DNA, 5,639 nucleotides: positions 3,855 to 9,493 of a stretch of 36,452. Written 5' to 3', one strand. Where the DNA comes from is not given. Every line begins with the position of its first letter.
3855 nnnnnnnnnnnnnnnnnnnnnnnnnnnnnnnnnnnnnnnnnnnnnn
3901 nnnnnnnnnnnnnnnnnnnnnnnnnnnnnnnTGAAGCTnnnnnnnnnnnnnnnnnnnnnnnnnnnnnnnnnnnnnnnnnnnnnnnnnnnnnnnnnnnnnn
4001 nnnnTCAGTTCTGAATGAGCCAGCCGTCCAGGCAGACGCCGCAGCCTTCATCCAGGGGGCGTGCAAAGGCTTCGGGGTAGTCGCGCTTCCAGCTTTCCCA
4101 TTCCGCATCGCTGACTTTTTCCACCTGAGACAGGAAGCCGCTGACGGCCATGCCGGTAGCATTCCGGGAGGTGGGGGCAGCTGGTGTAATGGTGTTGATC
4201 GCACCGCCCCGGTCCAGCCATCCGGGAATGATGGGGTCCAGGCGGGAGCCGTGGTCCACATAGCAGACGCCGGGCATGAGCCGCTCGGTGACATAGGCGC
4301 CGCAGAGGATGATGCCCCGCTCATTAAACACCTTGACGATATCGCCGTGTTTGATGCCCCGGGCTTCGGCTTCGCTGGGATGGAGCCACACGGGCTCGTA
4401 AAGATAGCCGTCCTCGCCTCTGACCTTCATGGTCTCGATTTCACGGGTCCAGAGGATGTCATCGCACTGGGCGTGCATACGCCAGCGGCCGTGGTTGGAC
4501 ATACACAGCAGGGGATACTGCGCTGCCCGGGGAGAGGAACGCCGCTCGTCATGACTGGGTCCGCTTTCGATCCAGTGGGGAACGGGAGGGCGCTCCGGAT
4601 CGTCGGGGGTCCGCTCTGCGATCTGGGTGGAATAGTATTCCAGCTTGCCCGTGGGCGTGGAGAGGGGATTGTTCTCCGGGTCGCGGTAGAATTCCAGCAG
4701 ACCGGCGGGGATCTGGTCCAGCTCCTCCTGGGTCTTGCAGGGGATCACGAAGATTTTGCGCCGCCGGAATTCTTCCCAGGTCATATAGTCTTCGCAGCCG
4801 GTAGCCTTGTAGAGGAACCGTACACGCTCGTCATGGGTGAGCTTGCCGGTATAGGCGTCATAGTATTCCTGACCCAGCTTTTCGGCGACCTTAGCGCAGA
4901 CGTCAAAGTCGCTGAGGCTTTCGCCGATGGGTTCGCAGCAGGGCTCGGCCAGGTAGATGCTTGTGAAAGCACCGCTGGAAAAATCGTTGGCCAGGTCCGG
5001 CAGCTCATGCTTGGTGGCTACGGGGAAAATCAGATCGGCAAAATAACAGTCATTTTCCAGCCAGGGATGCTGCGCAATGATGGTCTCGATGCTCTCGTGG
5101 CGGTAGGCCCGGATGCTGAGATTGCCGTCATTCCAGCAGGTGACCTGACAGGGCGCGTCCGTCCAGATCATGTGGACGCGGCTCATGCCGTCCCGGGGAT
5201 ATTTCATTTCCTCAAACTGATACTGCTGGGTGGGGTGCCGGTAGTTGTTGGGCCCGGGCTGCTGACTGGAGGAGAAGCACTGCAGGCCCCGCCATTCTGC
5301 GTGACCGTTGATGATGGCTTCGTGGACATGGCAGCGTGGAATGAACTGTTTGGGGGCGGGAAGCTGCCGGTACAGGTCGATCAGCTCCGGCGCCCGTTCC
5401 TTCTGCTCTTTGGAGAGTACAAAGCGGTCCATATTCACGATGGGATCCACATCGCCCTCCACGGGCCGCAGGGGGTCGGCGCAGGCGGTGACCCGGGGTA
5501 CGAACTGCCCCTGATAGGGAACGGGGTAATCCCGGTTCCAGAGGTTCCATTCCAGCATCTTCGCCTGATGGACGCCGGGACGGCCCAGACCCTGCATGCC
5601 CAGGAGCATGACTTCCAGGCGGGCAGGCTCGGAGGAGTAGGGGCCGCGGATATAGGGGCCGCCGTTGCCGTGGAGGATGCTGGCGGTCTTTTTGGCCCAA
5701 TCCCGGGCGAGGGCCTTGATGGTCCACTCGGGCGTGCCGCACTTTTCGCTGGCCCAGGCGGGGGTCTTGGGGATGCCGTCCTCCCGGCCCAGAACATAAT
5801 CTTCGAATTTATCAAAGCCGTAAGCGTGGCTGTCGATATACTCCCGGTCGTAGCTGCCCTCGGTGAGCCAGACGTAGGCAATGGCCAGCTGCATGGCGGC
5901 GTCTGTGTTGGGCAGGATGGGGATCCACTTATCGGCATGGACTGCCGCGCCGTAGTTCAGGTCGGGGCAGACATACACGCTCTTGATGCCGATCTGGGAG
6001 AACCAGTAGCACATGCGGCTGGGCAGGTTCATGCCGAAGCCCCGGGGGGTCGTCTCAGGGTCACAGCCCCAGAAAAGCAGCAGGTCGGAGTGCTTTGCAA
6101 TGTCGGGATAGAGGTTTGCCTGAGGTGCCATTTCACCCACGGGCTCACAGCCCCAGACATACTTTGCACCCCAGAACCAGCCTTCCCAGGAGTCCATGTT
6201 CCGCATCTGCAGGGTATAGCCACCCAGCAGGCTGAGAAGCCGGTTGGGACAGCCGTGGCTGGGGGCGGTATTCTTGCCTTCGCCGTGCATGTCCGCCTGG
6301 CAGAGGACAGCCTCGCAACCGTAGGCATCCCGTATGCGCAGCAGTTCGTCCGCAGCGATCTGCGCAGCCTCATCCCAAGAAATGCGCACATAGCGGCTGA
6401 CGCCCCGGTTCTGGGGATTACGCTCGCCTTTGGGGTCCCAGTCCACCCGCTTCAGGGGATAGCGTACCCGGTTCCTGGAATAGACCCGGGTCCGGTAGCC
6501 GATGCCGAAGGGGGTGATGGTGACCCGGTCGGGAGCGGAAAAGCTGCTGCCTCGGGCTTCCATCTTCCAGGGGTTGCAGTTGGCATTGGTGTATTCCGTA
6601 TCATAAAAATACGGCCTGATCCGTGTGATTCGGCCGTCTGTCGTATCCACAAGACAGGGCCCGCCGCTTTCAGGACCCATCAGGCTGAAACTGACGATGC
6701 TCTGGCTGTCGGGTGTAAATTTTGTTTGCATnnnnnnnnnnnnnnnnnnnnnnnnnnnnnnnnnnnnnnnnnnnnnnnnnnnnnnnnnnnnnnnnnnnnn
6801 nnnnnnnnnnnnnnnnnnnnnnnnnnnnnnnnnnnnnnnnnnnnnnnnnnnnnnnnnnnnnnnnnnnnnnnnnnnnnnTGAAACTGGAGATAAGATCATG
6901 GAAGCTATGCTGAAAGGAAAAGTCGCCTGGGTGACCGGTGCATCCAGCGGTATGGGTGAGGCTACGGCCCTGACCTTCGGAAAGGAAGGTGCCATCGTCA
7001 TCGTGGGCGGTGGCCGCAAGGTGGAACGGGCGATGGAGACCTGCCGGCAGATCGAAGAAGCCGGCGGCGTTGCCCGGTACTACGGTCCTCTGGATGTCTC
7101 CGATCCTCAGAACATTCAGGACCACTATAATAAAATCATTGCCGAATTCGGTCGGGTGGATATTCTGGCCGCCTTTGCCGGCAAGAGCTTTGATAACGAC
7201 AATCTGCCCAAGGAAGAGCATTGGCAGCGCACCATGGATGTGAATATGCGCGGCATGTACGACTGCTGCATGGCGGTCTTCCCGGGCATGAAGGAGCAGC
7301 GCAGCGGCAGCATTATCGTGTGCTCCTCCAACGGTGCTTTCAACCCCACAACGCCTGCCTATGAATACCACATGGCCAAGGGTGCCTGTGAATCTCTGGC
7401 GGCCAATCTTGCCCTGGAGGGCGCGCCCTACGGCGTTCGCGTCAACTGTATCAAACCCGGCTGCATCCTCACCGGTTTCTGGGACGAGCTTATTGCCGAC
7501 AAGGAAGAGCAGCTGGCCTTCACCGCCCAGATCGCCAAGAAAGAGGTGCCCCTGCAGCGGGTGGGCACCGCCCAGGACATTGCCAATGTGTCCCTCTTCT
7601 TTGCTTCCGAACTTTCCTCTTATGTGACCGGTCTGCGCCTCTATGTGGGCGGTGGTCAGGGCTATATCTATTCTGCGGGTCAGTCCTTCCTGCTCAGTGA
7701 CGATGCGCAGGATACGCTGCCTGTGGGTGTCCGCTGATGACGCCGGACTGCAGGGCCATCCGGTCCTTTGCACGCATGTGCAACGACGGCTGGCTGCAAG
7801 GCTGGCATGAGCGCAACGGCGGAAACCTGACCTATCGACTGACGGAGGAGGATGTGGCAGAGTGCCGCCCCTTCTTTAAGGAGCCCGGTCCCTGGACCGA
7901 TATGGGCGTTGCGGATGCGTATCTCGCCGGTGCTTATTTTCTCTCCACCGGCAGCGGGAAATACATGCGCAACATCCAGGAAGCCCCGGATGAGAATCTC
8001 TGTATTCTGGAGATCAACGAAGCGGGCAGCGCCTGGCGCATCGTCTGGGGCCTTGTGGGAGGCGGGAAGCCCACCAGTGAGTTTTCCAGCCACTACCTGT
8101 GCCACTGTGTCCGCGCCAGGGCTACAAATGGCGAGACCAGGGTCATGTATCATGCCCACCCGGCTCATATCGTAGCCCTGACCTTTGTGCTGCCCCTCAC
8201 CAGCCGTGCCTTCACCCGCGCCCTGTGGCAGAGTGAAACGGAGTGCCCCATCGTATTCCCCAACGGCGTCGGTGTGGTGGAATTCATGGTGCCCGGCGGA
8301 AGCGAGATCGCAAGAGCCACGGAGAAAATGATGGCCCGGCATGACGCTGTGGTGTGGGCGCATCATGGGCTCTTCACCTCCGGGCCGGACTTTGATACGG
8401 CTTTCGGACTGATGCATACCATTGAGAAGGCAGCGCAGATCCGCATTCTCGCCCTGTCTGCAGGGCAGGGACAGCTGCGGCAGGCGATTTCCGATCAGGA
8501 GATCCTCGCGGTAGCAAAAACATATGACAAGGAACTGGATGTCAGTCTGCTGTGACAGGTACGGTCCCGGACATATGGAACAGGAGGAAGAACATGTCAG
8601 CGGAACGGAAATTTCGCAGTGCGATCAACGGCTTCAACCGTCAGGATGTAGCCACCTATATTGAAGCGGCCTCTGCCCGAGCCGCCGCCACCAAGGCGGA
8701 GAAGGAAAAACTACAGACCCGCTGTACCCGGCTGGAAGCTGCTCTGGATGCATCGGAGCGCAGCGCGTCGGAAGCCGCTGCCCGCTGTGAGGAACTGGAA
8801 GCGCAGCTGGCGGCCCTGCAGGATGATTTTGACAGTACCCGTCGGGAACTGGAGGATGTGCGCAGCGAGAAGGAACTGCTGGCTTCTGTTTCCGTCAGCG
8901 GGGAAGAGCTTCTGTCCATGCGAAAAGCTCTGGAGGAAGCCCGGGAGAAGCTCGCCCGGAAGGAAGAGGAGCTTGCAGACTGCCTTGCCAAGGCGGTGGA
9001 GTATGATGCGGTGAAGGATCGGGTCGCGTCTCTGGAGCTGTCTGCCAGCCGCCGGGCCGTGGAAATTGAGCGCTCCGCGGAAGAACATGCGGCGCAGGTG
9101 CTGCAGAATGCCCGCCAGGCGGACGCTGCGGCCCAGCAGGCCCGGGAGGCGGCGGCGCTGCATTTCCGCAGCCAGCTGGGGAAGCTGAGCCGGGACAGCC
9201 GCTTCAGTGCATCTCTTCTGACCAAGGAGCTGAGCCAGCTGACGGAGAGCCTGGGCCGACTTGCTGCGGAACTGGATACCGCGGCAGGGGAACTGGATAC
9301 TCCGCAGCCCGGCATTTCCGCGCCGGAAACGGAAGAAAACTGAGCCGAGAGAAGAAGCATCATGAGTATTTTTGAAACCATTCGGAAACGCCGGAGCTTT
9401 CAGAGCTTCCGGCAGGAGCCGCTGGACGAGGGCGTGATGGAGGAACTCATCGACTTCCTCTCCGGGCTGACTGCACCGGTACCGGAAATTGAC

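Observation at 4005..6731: Stand-alone AthL-like molybdopterin enzyme with no Fe-S subunit, Tat signal or Fe-S motif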

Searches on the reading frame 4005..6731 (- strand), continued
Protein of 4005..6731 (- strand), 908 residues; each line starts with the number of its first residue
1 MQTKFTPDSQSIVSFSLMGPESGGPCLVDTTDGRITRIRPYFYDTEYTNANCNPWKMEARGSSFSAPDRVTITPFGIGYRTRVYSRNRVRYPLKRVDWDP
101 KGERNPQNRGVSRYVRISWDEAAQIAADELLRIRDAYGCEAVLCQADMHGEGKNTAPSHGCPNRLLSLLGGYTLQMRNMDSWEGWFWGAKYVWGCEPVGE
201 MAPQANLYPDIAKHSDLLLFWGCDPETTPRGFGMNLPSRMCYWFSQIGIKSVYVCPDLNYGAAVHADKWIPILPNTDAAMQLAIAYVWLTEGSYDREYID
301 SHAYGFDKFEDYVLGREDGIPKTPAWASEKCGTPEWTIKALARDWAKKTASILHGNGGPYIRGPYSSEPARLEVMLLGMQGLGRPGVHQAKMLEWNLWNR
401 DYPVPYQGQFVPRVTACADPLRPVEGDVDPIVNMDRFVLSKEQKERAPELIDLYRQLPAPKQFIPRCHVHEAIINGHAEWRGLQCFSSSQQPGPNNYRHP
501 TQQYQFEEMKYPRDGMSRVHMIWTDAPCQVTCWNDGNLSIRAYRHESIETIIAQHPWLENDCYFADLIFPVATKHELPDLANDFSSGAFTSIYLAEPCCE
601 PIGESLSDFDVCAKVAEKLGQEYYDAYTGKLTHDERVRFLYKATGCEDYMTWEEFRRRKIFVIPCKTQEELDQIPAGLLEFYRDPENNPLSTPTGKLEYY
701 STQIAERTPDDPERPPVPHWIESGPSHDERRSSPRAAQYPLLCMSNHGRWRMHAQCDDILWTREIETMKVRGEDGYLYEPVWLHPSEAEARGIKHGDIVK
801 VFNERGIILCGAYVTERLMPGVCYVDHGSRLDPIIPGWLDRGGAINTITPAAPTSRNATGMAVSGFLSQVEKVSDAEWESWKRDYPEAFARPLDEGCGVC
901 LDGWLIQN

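Call 53: predict_structure(alignment_id=A1)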
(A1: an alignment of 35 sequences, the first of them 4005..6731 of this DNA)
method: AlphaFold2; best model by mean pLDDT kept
length: 908 residues; sequences in the alignment: 35
mean_pLDDT: 81.3   pTM: 0.85
mean pLDDT of the five models: 81.3, 80.7, 79.5, 78.6, 76.6
residues with pLDDT >= 90: 324; 70-90: 402; 50-70: 139; < 50: 43
segments of 3 or more residues with pLDDT < 50: 227-233, 357-365, 724-727, 762-766, 853-862
pLDDT, mean of each block of 10 residues (from residue 1): 70 70 78 88 84 83 83 70 85 95 93 95 98 97 78 66 91 75 65 72 80 92 54 63 88 73 73 77 95 95 93 90 91 92 95 64 54 89 90 70 78 75 81 83 93 89 84 87 71 74 76 94 82 76 94 86 91 85 76 89 90 96 93 89 91 92 86 85 92 88 73 58 56 82 66 52 51 79 92 92 91 84 73 89 79 47 70 94 91 76 81
secondary structure, 60 per line:
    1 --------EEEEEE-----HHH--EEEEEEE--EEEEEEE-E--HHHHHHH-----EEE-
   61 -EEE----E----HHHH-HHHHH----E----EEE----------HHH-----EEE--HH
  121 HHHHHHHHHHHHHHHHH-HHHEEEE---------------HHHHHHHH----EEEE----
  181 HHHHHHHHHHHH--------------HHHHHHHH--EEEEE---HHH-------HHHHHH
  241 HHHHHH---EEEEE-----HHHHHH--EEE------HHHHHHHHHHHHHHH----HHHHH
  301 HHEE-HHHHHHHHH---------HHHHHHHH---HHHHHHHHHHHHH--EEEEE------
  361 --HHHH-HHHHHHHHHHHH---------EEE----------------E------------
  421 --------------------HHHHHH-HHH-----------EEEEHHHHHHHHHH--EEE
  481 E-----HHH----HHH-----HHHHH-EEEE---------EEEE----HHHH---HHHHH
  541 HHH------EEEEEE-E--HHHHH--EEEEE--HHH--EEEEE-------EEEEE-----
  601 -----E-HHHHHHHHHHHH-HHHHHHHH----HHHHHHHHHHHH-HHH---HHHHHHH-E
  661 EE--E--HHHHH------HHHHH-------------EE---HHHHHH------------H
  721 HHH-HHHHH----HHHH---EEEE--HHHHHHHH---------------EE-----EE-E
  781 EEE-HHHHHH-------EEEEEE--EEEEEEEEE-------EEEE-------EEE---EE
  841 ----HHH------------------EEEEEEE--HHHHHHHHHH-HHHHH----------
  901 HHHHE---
elements in order (helices of 4 or more, strands of 3 or more residues): E9-14 E25-31 E34-40 H45-51 E57-59 E62-64 H74-77 H79-83 E93-95 E114-116 H119-137 E142-145 H161-168 E173-176 H181-192 H207-214 E217-221 H235-246 E250-254 H260-265 E268-270 H277-291 H296-302 H306-314 H324-331 H335-347 E350-354 H363-366 H368-379 E389-391 H441-446 E462-465 H466-475 E478-481 H502-506 E508-511 E521-524 H529-532 H536-543 E550-555 H560-564 E567-571 E579-583 E591-595 H608-619 H621-628 H633-644 H652-658 E660-662 H668-672 H679-683 H702-707 H720-723 H725-729 H734-737 E741-744 H747-754 E780-783 H785-790 E798-803 E806-814 E822-825 E833-835 E866-872 H875-884 H886-890 H901-904

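Call 55: fold_search(model_id=the predicted structure, library=pdb)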
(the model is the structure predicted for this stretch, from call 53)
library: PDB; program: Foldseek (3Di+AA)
matches with E <= 10: 701; with E <= 0.001: 176
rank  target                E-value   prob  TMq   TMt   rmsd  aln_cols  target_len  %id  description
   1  4v4c_A                4.1e-70  1.00  0.79  0.82   4.7       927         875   31  Crystal Structure of Pyrogallol-Phloroglucinol Transhydroxylase from Pelobacter acidigallici (released 2014-07-09)
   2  7l5i                  3.9e-51  1.00  0.69  0.82   5.8       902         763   21  Crystal Structure of Haemophilus influenzae MtsZ at pH 7.0 (released 2021-04-21)
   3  7l5s                  3.6e-50  1.00  0.70  0.82   6.1       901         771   21  Crystal Structure of Haemophilus influenzae MtsZ at pH 5.5 (released 2021-04-21)
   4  1e5v_A                7.5e-50  1.00  0.70  0.82   5.7       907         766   23  OXIDIZED DMSO REDUCTASE EXPOSED TO HEPES BUFFER (released 2000-08-25)
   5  1dms                  7.9e-50  1.00  0.69  0.81   5.7       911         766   22  STRUCTURE OF DMSO REDUCTASE (released 1998-07-01)
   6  1e61_A                1.6e-49  1.00  0.69  0.81   5.1       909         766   22  OXIDIZED DMSO REDUCTASE EXPOSED TO HEPES - Structure II BUFFER (released 2000-08-25)
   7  1dmr                  2.0e-49  1.00  0.69  0.80   6.1       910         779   22  OXIDIZED DMSO REDUCTASE FROM RHODOBACTER CAPSULATUS (released 1998-03-18)
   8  2dmr                  2.9e-49  1.00  0.71  0.83   6.0       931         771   22  DITHIONITE REDUCED DMSO REDUCTASE FROM RHODOBACTER CAPSULATUS (released 1998-03-18)
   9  1e18                  3.1e-49  1.00  0.70  0.81   4.6       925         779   22  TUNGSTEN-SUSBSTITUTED DMSO REDUCTASE FROM RHODOBACTER CAPSULATUS (released 2000-06-11)
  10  4dmr                  3.3e-49  1.00  0.70  0.81   5.3       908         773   23  REDUCED DMSO REDUCTASE FROM RHODOBACTER CAPSULATUS WITH BOUND DMSO SUBSTRATE (released 1998-03-18)
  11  1tmo                  5.2e-49  1.00  0.72  0.81   6.7       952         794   21  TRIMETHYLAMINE N-OXIDE REDUCTASE FROM SHEWANELLA MASSILIA (released 1999-03-30)
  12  9h4t_A                8.2e-49  1.00  0.71  0.81   5.6       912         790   23  Crystal Structure of TorA (released 2025-02-26)
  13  1h5n_A                9.2e-49  1.00  0.68  0.80   5.7       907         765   23  DMSO REDUCTASE MODIFIED BY THE PRESENCE OF DMS AND AIR (released 2002-05-17)
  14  1e60_A                9.2e-49  1.00  0.68  0.79   6.9       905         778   23  OXIDIZED DMSO REDUCTASE EXPOSED TO HEPES - Structure II BUFFER (released 2000-08-25)
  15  1e60_C                2.0e-48  1.00  0.70  0.82   5.6       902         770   23  OXIDIZED DMSO REDUCTASE EXPOSED TO HEPES - Structure II BUFFER (released 2000-08-25)
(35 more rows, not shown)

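Call 59: find_encoding_contigs(protein=window:4005-6731:-, flank=10000, max_places=4)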
Protein window:4005-6731:- (908 aa): no gene with exactly this product is on record in the collection.

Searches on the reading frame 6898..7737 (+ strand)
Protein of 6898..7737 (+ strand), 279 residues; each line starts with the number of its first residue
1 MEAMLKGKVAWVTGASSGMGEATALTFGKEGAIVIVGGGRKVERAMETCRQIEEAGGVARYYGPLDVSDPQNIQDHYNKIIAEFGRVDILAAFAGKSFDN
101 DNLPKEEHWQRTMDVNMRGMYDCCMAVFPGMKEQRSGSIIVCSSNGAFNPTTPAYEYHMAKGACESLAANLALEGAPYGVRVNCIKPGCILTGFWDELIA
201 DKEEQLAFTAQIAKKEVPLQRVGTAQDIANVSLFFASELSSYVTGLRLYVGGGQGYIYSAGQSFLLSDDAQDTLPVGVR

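Call 8: search_protein_families(library=pfam, proteins=[window:6898-7737:+], max_evalue=0.001)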
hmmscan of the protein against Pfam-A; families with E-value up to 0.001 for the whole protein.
window:6898-7737:+ (279 aa): 3 families
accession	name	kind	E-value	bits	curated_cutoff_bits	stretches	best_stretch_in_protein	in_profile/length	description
PF13561.12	adh_short_C2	-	2e-47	162.2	27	1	14-253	1-234/236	Enoyl-(Acyl carrier protein) reductase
PF00106.31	adh_short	-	7.1e-45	153.3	26.6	1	8-201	1-193/195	short chain dehydrogenase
PF08659.16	KR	-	8.8e-06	26.2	22.6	1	11-177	4-169/180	KR domain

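Call 22: search_solved_structures(query=window:6898-7737:+, max_evalue=1e-20)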
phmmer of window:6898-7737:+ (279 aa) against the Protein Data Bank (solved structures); distinct sequences matched with E-value up to 1e-20: 190 (the best 60 are shown).
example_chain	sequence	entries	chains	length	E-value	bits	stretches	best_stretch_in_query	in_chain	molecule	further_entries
4jro_A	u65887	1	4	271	3e-35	125.1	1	4-254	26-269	FabG protein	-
4dqx_A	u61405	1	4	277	1.2e-34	123.2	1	5-254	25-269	Probable oxidoreductase protein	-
2uvd_A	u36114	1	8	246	2.2e-34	122.3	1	4-254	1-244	3-OXOACYL-(ACYL-CARRIER-PROTEIN) REDUCTASE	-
3osu_A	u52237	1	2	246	1.3e-32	116.5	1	8-254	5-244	3-oxoacyl-[acyl-carrier-protein] reductase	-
3sj7_A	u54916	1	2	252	1.7e-32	116.1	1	8-254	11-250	3-oxoacyl-(Acyl-carrier-protein) reductase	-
3v8b_A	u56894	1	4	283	3.6e-32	115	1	8-257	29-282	Putative dehydrogenase, possibly 3-oxoacyl-[acyl-carrier protein] reductase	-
4ni5_A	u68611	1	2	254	6e-32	114.3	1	5-253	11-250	Oxidoreductase, short-chain dehydrogenase/reductase family protein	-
4m8s_A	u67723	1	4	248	8.2e-32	113.8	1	5-254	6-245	Putative 3-oxoacyl-[acyl-carrier protein] reductase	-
7pcs_B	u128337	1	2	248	8.4e-32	113.8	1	6-255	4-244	BbsD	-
3ai1_A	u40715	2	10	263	2e-31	112.6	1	3-254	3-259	NADPH-sorbose reductase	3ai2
7dll_A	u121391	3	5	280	6.6e-31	110.9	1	5-253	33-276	(S)-specific carbonyl reductase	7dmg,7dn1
3ai3_A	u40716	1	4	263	7.2e-31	110.7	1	3-254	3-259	NADPH-sorbose reductase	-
3aus_A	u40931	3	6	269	1.4e-30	109.8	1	4-255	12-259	Glucose 1-dehydrogenase 4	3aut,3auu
3ay7_A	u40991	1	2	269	1.6e-30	109.6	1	4-255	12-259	Glucose 1-dehydrogenase 4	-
3ay6_A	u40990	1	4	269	1.7e-30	109.5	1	4-254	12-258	Glucose 1-dehydrogenase 4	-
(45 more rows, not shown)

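Call 67: search_protein_families(library=ncbifam, proteins=[window:6898-7737:+], max_evalue=0.00001)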
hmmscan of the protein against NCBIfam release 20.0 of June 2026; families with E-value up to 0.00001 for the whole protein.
window:6898-7737:+ (279 aa): 217 families (the best 25 are shown)
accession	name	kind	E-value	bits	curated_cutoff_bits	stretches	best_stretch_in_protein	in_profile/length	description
NF004791.0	PRK06138.1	equivalog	2.3e-56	190.9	312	1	5-254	3-249/252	SDR family oxidoreductase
NF005559.1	PRK07231.1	subfamily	5.8e-54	183.2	215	1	5-254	2-247/249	glucose 1-dehydrogenase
NF004203.0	PRK05653.2-4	subfamily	1.7e-47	162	313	1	4-256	3-258/260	3-oxoacyl-ACP reductase FabG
NF052558.1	MBtsdlDhBudC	equivalog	4.4e-46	157.5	270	1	6-254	2-241/250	meso-2,3-butanediol dehydrogenase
TIGR01830.1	3oxo_ACP_reduc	equivalog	1.6e-45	155.7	297.75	1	10-253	1-237/239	3-oxoacyl-[acyl-carrier-protein] reductase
TIGR03971.1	SDR_subfam_1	subfamily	8.7e-45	153.1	300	1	5-254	1-268/271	mycofactocin-coupled SDR family oxidoreductase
NF004818.0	PRK06172.1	equivalog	1.3e-44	152.5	336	1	1-254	1-250/253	SDR family oxidoreductase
NF004197.0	PRK05653.1-1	equivalog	4.6e-44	150.9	332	1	1-254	1-246/249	3-oxoacyl-ACP reductase FabG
NF005469.0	PRK07063.1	equivalog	1.4e-43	149.3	306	1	3-258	3-258/260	SDR family oxidoreductase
NF009468.0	PRK12826.1-4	equivalog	1.6e-43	149.3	318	1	3-254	3-247/256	SDR family oxidoreductase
NF004198.0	PRK05653.1-3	equivalog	2.4e-43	148.4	296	1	3-254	3-246/248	3-oxoacyl-ACP reductase FabG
NF006074.0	PRK08220.1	equivalog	3.2e-43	148.1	312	1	3-253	4-246/251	2,3-dihydro-2,3-dihydroxybenzoate dehydrogenase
NF009466.0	PRK12826.1-2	subfamily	3.8e-43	147.7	222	1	8-254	4-244/248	3-oxoacyl-ACP reductase FabG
NF006366.0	PRK08589.1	equivalog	1.1e-41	142.9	386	1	5-256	4-254/272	SDR family oxidoreductase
NF005446.0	PRK07035.1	equivalog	1.1e-41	142.8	373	1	5-253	9-252/255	SDR family oxidoreductase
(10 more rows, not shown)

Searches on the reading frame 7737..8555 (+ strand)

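Call 8: search_protein_families(library=pfam, proteins=[window:7737-8555:+], max_evalue=0.001)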
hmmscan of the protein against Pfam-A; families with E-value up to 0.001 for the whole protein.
window:7737-8555:+ (272 aa): 1 family
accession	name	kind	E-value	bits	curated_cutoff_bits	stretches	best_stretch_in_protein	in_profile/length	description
PF00596.27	Aldolase_II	-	1.2e-23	84.4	22.2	1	11-236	3-182/183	Class II Aldolase and Adducin N-terminal domain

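Call 67: search_protein_families(library=ncbifam, proteins=[window:7737-8555:+], max_evalue=0.00001)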
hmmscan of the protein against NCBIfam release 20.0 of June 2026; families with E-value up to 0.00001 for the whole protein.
window:7737-8555:+ (272 aa): 8 families
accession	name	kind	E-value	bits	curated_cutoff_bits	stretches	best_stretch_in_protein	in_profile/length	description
NF002963.0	PRK03634.1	equivalog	2.2e-87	292.6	170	1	6-265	8-265/274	rhamnulose-1-phosphate aldolase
TIGR02624.1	rhamnu_1P_ald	equivalog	1.1e-86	290.5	400.95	1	8-266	10-264/270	rhamnulose-1-phosphate aldolase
NF006413.0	PRK08660.1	equivalog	6.1e-09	36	203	1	112-239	62-177/184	aldolase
NF043034.1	OxoTetrPhDc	equivalog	4.3e-08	33.2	250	1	106-240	64-189/205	3-oxo-tetronate 4-phosphate decarboxylase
NF005302.0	PRK06833.1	equivalog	1.8e-07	30.8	264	1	176-263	123-207/214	L-fuculose-phosphate aldolase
NF006208.0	PRK08333.1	equivalog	1e-06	28.6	267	1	111-236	68-180/189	aldolase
NF005484.0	PRK07090.1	equivalog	1.3e-06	27.9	261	1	133-244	114-218/260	aldolase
NF053831.1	RU1PAldHalo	equivalog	2.5e-06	27.1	300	1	178-264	119-204/208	ribulose-1-phosphate aldolase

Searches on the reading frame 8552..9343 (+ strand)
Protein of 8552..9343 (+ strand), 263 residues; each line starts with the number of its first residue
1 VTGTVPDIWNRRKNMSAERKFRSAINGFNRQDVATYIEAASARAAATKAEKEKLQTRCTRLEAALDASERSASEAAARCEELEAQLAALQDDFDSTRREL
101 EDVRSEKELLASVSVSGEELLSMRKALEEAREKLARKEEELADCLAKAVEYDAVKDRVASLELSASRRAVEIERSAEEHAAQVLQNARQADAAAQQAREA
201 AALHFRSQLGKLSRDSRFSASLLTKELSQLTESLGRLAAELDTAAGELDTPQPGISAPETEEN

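Call 8: search_protein_families(library=pfam, proteins=[window:8552-9343:+], max_evalue=0.001)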
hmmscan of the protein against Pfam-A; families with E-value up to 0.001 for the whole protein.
window:8552-9343:+ (263 aa): 0 families

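Call 67: search_protein_families(library=ncbifam, proteins=[window:8552-9343:+], max_evalue=0.00001)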
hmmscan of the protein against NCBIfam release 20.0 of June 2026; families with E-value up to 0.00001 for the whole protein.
window:8552-9343:+ (263 aa): 1 family
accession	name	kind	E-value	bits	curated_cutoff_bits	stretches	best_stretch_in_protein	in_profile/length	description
TIGR02168.1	SMC_prok_B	equivalog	3.5e-06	25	567.35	1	33-253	230-449/1181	chromosome segregation protein SMC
